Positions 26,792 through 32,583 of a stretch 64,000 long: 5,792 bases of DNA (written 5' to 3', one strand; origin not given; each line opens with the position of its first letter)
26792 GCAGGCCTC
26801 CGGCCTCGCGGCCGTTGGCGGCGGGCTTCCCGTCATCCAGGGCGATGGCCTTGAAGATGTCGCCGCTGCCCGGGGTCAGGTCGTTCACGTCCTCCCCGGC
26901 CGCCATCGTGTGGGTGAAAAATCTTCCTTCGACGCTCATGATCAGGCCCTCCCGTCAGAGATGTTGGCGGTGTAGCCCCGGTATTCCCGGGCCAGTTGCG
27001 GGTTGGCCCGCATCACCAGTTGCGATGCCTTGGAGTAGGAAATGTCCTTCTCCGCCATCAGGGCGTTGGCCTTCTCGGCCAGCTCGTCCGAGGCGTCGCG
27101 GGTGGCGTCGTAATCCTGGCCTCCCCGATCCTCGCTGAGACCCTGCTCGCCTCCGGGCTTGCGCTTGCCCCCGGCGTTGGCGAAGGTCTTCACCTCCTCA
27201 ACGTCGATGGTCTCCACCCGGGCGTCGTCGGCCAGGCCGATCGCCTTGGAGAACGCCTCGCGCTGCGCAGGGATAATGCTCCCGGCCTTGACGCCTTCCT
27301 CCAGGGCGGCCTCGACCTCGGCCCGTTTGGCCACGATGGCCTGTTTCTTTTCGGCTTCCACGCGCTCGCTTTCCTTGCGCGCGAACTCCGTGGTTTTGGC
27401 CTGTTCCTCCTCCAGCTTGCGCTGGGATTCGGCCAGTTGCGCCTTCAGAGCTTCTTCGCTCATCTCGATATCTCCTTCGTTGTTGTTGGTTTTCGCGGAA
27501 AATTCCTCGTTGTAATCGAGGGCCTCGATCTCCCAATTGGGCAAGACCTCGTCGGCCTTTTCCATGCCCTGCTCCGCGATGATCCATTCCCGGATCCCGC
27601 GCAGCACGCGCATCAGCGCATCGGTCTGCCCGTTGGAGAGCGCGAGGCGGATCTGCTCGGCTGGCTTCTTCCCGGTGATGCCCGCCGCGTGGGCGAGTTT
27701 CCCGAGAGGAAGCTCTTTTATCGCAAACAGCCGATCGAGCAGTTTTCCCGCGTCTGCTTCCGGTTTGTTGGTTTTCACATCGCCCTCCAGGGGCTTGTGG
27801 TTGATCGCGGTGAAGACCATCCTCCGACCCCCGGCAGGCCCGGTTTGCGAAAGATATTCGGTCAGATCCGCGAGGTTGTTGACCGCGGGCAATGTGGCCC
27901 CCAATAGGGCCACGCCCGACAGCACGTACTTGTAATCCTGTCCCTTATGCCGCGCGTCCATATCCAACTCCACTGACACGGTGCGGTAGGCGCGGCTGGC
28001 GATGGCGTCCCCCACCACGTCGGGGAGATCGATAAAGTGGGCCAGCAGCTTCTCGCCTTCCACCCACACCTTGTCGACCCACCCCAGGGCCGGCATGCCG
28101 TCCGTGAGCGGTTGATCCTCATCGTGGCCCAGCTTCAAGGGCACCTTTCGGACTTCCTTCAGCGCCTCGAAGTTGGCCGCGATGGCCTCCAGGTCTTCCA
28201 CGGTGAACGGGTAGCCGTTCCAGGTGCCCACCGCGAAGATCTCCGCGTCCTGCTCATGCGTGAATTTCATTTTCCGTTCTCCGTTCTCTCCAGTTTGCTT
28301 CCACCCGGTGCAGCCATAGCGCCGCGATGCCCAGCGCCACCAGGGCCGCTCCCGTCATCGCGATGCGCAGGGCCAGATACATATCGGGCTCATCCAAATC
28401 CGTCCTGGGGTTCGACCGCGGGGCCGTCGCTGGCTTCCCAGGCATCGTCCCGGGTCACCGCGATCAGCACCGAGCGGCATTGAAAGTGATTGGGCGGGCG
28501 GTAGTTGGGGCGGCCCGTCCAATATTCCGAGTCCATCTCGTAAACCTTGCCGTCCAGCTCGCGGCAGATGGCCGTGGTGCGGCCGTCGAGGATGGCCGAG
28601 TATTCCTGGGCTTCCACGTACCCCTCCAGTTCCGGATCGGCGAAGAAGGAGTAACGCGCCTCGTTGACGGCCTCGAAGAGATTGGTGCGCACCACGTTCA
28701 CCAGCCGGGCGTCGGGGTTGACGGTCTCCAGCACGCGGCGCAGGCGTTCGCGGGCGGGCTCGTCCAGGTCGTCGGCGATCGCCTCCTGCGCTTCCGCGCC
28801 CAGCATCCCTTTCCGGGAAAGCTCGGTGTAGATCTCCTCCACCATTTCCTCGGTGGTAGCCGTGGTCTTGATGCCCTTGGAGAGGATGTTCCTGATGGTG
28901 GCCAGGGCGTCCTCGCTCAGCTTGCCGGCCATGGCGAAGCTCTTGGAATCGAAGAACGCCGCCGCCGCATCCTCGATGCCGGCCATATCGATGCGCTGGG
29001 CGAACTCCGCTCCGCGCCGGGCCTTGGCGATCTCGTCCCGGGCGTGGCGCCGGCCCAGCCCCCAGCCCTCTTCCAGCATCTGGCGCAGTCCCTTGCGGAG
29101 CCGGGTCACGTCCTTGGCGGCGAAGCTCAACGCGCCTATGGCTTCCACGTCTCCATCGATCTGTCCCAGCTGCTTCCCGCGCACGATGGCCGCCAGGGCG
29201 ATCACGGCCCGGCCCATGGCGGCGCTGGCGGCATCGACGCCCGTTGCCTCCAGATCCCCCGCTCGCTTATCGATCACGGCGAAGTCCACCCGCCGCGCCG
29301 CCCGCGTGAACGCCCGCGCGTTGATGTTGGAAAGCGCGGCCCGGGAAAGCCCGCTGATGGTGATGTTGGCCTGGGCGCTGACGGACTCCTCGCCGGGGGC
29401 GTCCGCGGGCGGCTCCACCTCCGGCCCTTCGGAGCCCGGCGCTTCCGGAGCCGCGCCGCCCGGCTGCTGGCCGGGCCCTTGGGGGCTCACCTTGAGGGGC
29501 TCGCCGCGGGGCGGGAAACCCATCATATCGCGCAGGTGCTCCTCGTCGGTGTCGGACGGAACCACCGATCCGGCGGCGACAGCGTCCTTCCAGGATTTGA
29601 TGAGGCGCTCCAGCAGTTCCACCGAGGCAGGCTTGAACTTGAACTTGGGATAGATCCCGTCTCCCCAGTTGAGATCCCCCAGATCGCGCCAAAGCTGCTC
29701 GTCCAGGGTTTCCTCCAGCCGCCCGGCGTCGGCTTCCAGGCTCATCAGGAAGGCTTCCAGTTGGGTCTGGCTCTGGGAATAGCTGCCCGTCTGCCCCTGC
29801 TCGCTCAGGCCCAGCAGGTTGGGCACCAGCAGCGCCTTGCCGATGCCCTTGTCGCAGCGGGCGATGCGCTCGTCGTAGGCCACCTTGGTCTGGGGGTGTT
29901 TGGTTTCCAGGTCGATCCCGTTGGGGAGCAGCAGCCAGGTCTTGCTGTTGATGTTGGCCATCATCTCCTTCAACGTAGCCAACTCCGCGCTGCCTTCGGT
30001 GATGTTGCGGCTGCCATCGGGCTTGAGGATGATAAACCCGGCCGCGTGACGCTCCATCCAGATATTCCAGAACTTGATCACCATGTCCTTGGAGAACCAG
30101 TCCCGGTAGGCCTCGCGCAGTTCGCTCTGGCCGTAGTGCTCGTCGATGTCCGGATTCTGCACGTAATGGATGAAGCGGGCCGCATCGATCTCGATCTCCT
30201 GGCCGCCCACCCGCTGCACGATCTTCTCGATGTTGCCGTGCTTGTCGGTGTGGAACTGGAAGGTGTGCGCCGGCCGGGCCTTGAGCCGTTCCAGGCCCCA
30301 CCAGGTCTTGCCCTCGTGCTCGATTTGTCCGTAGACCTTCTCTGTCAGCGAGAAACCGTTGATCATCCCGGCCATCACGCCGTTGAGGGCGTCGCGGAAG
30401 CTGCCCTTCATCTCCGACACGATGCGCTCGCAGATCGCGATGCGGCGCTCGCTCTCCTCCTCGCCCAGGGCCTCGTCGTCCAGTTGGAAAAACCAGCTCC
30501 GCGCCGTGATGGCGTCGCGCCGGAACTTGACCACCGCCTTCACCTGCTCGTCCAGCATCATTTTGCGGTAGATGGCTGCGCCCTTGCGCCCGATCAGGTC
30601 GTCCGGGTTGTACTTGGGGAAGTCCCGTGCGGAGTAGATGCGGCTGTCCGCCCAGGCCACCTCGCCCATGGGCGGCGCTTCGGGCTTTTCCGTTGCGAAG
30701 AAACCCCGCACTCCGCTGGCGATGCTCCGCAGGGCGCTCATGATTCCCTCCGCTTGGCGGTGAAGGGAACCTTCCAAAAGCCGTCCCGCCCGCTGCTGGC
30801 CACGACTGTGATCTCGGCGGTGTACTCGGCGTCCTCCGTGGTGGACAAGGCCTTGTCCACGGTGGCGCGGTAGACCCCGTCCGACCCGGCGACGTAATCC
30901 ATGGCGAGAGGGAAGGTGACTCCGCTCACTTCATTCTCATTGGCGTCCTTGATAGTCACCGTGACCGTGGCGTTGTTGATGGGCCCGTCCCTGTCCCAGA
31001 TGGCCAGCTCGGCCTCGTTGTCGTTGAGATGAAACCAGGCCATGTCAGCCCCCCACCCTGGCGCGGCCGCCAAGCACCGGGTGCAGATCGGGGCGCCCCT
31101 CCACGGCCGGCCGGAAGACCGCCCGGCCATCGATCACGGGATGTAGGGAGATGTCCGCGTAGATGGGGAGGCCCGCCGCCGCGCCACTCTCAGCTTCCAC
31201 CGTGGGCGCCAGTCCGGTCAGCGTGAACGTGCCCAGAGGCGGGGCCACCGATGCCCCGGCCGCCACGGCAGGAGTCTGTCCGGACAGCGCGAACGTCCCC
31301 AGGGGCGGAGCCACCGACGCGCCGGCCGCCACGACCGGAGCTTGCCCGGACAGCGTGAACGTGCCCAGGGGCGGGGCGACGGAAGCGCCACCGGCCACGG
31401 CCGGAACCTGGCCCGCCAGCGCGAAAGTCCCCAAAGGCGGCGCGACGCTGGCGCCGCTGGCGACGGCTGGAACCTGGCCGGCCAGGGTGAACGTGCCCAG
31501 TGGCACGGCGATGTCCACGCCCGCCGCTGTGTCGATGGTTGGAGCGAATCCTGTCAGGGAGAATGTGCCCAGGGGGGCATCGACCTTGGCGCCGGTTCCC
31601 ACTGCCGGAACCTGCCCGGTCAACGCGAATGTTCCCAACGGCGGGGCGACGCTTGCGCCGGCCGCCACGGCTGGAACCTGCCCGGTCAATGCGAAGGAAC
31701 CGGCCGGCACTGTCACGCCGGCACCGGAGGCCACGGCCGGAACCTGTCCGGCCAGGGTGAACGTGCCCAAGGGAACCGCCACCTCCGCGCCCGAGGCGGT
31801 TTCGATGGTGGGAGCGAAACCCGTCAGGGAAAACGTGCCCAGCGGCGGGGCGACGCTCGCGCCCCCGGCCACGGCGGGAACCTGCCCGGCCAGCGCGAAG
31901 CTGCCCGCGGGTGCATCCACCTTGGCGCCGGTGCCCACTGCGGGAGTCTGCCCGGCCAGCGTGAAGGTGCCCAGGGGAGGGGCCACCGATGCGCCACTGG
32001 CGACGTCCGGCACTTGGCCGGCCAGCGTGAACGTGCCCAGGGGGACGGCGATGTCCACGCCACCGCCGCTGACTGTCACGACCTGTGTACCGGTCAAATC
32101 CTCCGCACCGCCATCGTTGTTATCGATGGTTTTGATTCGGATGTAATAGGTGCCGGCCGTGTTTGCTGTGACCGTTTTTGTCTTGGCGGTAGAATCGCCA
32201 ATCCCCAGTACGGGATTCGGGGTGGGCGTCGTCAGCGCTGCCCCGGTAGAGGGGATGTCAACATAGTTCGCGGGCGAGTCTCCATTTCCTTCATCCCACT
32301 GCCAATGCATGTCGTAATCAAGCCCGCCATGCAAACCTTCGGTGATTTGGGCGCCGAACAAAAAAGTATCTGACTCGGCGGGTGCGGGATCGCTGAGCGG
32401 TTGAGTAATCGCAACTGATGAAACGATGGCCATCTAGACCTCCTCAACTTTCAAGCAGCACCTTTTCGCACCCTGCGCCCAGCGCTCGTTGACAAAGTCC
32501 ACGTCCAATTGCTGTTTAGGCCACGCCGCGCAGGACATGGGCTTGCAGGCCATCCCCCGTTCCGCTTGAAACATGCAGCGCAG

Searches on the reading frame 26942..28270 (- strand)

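Call 18: search_protein_families(library=phrogs, proteins=[window:26942-28270:-], max_evalue=0.001)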
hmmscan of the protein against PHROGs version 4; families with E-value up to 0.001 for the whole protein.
window:26942-28270:- (442 aa): 2 families
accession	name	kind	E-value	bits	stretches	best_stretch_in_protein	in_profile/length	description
phrog_976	-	head and packaging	1.3e-43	150.9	1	7-432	32-405/415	head maturation protease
phrog_3894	-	head and packaging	3.9e-28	99.9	1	2-144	5-152/458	head maturation protease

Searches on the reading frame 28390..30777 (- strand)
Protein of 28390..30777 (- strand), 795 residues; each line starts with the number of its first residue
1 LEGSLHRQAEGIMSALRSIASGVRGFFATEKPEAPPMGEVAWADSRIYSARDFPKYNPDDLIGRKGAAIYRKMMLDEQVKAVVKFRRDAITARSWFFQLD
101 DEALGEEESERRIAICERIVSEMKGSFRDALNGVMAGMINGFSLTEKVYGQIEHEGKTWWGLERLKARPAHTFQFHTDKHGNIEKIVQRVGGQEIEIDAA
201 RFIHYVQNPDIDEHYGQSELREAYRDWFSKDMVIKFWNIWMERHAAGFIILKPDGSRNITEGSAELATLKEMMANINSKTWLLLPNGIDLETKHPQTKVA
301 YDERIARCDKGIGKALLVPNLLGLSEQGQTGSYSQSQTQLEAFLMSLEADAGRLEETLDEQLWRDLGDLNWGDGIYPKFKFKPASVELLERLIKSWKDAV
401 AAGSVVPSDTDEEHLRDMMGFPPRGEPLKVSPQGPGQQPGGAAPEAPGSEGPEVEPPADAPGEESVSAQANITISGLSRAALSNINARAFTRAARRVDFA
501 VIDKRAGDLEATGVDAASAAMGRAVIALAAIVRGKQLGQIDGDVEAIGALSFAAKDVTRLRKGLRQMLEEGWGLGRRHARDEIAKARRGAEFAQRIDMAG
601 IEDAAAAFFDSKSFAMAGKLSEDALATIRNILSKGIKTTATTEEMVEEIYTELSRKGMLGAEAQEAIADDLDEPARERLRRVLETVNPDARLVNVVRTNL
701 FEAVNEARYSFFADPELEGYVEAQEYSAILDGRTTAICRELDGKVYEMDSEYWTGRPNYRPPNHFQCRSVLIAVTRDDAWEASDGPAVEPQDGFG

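Call 18: search_protein_families(library=phrogs, proteins=[window:28390-30777:-], max_evalue=0.001)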
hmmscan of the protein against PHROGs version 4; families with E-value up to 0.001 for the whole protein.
window:28390-30777:- (795 aa): 14 families
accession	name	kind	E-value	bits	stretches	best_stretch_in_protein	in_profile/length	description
phrog_113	-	head and packaging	7.8e-66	224.1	1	64-735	61-664/1272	portal protein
phrog_241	-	head and packaging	3e-19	70.5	1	616-781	145-280/679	head morphogenesis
phrog_6577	-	unknown function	9.7e-18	64.8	1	601-777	92-232/1066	-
phrog_3517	-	head and packaging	7.4e-17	62.7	1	522-783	35-338/371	head morphogenesis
phrog_220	-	head and packaging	6.4e-14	51.9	1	612-779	930-1070/1338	minor head protein and DNA pilot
phrog_595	-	head and packaging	1.1e-12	49.1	1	633-786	175-310/513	head maturation protease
phrog_115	-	head and packaging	4.8e-10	40.2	1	698-782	248-325/665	minor head protein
phrog_2841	-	head and packaging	5e-10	40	1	629-778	200-310/525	minor head protein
phrog_4728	-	head and packaging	1.5e-09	38.2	1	659-777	208-302/591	head morphogenesis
phrog_2662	-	head and packaging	3.6e-09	36.7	1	326-774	320-708/717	portal protein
phrog_7625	-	head and packaging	2e-05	24.7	1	725-780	197-254/504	head morphogenesis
phrog_24918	-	head and packaging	2.5e-05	24.9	1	682-771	148-238/250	head morphogenesis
phrog_21789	-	head and packaging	0.00015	20.6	1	720-775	212-260/1195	virion structural protein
phrog_28652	-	unknown function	0.00023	21.1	1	673-775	199-300/497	-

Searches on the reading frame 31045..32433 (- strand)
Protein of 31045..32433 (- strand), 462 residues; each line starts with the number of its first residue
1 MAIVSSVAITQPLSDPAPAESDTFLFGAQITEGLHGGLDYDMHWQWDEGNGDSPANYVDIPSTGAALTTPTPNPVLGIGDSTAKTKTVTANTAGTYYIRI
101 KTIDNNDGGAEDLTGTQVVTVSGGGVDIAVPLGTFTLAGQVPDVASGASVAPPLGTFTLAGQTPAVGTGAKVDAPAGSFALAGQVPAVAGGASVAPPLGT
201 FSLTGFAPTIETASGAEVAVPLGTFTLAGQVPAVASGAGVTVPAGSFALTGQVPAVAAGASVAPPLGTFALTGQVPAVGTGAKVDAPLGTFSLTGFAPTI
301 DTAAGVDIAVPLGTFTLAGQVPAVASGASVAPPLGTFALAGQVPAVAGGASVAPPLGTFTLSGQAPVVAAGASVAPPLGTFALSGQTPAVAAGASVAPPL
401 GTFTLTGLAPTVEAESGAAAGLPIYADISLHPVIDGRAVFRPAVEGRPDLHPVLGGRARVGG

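Call 18: search_protein_families(library=phrogs, proteins=[window:31045-32433:-], max_evalue=0.001)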
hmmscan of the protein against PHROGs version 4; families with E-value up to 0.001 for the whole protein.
window:31045-32433:- (462 aa): 1 family
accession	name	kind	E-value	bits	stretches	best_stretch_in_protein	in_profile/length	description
phrog_27325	-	unknown function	0.00052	21.3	0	337-368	8-40/96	-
